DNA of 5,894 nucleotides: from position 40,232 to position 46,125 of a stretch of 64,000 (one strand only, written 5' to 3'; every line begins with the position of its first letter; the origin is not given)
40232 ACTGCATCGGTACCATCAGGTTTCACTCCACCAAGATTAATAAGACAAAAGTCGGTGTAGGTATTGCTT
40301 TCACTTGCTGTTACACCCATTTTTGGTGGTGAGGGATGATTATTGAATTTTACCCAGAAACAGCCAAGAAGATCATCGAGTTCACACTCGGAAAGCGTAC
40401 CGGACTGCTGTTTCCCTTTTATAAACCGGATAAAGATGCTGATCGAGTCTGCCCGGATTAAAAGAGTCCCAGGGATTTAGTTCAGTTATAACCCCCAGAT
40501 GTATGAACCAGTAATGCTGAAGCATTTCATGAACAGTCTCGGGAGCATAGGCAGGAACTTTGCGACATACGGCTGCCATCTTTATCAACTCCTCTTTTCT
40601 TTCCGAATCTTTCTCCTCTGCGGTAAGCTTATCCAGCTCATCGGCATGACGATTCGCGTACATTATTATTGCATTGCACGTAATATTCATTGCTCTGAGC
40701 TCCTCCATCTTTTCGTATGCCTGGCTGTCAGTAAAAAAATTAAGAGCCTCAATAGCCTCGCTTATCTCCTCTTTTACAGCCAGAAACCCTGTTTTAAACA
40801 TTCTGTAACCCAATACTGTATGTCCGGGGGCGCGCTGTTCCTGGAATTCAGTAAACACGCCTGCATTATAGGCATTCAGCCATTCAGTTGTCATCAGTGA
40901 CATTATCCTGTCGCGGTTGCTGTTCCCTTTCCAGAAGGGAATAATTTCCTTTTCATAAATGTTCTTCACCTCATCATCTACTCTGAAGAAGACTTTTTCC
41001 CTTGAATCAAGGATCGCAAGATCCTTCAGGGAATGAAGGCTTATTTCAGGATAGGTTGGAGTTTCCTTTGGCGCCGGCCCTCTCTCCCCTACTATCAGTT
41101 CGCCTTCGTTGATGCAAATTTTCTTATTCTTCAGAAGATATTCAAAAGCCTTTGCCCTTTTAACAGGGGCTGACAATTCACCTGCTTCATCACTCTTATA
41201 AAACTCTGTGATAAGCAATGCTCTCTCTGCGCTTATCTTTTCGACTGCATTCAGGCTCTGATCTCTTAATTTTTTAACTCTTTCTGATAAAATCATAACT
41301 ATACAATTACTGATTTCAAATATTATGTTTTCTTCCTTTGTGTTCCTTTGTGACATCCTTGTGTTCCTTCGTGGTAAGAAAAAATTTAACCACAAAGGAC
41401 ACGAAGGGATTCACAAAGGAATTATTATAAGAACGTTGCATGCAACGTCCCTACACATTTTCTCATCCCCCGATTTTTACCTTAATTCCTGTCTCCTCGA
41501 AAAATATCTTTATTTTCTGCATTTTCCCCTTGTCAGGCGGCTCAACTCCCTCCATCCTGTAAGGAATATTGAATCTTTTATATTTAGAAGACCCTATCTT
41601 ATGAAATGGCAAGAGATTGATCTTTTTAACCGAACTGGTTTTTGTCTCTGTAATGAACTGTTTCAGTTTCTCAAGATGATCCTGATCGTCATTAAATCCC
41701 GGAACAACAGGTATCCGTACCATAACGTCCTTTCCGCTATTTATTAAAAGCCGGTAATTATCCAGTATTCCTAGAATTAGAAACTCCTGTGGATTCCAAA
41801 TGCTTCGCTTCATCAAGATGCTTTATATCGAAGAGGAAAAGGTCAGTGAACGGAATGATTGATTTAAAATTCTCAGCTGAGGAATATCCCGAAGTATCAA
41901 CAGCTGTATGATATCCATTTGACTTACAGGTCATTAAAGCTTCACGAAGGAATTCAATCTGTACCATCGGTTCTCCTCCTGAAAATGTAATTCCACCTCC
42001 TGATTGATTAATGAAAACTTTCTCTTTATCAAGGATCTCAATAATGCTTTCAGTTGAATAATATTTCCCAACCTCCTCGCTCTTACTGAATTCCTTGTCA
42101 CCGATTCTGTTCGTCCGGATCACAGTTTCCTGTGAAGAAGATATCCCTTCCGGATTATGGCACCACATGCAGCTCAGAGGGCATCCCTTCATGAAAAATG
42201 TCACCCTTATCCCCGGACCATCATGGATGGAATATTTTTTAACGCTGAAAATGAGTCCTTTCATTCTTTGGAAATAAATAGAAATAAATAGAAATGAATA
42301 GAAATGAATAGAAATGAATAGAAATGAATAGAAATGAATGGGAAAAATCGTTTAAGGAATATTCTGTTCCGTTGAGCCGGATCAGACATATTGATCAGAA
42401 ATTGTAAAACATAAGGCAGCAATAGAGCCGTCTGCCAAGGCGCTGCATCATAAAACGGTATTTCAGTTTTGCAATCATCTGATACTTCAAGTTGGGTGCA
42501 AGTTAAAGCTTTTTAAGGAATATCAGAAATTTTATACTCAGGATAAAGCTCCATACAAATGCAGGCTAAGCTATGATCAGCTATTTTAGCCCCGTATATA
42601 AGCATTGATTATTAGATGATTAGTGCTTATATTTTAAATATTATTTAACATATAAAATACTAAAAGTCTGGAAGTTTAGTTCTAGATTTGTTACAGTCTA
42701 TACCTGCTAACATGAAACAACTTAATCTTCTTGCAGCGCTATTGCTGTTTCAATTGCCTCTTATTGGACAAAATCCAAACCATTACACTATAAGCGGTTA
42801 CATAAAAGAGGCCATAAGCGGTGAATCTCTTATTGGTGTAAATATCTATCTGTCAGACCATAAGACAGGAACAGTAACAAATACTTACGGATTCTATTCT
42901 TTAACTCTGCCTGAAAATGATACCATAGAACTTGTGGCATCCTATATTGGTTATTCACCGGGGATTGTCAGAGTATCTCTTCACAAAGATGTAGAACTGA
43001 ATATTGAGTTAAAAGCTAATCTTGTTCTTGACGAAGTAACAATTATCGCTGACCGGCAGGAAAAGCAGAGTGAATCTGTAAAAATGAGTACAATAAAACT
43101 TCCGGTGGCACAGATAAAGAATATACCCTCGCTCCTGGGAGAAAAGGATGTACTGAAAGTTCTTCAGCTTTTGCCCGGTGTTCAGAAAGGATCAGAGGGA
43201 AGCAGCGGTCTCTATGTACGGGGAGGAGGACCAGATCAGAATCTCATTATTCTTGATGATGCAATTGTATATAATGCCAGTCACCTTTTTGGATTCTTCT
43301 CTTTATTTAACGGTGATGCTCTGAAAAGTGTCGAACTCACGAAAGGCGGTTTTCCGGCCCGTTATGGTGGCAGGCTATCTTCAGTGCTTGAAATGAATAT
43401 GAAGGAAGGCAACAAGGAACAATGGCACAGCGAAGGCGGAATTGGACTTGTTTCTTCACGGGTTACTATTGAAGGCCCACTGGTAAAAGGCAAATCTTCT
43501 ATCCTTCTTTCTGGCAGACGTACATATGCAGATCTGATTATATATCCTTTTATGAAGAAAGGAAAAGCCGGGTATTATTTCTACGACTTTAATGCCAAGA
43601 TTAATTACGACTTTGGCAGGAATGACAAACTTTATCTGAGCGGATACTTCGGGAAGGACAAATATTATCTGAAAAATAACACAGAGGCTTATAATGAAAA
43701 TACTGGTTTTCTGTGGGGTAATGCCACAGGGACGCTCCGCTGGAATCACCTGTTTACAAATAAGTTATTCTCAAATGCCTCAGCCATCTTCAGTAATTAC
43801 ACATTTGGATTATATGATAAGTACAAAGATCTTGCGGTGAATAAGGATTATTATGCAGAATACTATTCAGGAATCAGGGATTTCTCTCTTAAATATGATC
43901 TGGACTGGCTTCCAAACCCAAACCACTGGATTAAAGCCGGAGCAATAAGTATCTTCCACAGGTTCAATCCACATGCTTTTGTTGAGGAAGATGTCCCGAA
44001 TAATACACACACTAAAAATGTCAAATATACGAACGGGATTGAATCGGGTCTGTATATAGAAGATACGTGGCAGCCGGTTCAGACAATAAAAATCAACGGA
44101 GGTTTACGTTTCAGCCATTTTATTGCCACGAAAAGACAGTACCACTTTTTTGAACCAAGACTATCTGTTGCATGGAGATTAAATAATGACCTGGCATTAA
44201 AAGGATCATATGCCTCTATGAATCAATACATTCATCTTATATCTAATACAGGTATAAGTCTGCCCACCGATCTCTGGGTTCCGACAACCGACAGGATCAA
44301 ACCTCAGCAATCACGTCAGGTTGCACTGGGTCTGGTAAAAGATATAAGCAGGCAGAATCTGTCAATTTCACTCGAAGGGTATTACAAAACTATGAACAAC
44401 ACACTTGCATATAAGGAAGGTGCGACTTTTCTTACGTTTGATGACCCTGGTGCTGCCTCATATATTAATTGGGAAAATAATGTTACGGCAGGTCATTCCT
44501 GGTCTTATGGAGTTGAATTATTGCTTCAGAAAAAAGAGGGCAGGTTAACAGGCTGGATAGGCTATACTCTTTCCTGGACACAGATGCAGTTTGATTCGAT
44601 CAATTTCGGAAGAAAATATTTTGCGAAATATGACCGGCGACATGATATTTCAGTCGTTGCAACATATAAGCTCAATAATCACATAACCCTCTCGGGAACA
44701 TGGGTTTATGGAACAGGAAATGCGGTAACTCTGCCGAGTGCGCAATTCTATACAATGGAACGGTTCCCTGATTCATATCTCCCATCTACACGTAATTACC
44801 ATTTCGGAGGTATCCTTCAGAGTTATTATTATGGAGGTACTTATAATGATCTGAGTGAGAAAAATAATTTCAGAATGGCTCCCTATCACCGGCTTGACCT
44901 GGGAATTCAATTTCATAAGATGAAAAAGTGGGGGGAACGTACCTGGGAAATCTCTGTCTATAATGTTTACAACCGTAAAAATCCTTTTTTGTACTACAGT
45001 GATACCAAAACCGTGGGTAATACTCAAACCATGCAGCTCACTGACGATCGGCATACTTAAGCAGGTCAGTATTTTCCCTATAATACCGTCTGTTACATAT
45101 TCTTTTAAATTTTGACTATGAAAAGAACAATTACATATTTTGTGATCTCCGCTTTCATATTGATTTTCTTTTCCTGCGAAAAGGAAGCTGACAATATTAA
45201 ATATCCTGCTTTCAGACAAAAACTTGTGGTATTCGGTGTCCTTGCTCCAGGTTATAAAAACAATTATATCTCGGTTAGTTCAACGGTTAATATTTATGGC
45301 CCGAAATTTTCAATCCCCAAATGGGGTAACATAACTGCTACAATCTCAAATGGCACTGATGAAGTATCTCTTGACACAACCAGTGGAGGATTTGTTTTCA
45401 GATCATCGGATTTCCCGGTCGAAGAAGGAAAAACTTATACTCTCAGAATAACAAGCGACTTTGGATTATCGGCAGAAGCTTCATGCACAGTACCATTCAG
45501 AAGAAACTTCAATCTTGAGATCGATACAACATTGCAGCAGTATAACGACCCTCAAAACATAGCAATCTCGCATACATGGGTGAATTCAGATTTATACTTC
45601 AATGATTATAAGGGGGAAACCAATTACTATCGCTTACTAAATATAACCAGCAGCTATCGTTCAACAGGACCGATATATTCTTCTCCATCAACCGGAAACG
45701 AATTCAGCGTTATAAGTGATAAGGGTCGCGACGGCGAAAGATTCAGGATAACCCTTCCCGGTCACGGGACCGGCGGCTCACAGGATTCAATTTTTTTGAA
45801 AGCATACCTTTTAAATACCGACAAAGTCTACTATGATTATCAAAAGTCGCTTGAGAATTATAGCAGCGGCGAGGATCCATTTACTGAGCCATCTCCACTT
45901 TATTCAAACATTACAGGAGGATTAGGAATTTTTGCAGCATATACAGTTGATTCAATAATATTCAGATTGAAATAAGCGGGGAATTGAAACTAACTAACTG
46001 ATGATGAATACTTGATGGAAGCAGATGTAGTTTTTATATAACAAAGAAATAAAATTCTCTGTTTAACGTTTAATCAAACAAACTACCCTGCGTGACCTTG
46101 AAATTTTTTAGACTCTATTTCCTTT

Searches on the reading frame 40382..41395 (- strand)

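Call 64: search_protein_families(library=pfam, proteins=[window:40382-41395:-], max_evalue=0.00001)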
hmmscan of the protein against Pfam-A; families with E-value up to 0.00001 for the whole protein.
window:40382-41395:- (337 aa): 1 family
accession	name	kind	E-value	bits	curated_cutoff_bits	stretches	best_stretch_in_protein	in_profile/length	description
PF02901.20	PFL-like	-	3e-83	281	24.3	1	37-329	2-294/647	Pyruvate formate lyase-like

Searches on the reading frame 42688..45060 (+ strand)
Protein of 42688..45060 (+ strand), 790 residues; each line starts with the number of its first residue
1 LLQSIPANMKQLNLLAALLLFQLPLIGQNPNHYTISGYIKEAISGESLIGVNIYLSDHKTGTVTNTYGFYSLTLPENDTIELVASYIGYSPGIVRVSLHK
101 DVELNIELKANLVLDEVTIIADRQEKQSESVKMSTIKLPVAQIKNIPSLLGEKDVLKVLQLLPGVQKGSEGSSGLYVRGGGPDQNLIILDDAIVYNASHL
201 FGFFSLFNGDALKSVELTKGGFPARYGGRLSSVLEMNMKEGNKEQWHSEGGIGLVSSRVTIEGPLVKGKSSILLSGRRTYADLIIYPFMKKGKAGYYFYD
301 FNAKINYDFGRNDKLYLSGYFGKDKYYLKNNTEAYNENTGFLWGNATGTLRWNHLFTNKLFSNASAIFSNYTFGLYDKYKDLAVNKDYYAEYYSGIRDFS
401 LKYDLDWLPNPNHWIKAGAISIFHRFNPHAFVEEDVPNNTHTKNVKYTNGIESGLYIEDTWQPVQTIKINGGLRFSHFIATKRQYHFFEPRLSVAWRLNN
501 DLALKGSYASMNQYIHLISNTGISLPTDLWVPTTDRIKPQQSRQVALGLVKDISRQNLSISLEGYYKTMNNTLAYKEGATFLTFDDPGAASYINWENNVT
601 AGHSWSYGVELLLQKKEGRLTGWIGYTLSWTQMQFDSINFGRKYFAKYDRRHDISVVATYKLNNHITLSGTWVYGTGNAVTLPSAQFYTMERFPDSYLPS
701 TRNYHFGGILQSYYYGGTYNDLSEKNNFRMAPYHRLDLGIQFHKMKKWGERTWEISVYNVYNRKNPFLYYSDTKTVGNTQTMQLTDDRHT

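Call 64: search_protein_families(library=pfam, proteins=[window:42688-45060:+], max_evalue=0.00001)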
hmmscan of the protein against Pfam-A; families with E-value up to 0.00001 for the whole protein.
window:42688-45060:+ (790 aa): 4 families
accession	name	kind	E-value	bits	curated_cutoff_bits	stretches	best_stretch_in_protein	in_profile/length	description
PF00593.30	TonB_dep_Rec_b-barrel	-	9.6e-19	69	27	1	295-760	20-436/436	TonB dependent receptor-like, beta-barrel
PF13715.12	CarbopepD_reg_2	-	5.9e-16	58.7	32.2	1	35-118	1-87/88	CarboxypepD_reg-like domain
PF07715.20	Plug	-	1.9e-09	38.4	23.9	1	151-229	21-102/107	TonB-dependent Receptor Plug Domain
PF13620.12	CarboxypepD_reg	-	4.2e-09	37.1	32.3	1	34-108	1-81/82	Carboxypeptidase regulatory-like domain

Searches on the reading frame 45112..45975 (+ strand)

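Call 64: search_protein_families(library=pfam, proteins=[window:45112-45975:+], max_evalue=0.00001)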
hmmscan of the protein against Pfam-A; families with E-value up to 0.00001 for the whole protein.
window:45112-45975:+ (287 aa): 1 family
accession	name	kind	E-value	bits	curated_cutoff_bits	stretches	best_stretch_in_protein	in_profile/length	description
PF14054.11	DUF4249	-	4.8e-28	98.9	28.5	1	33-281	10-267/269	Domain of unknown function (DUF4249)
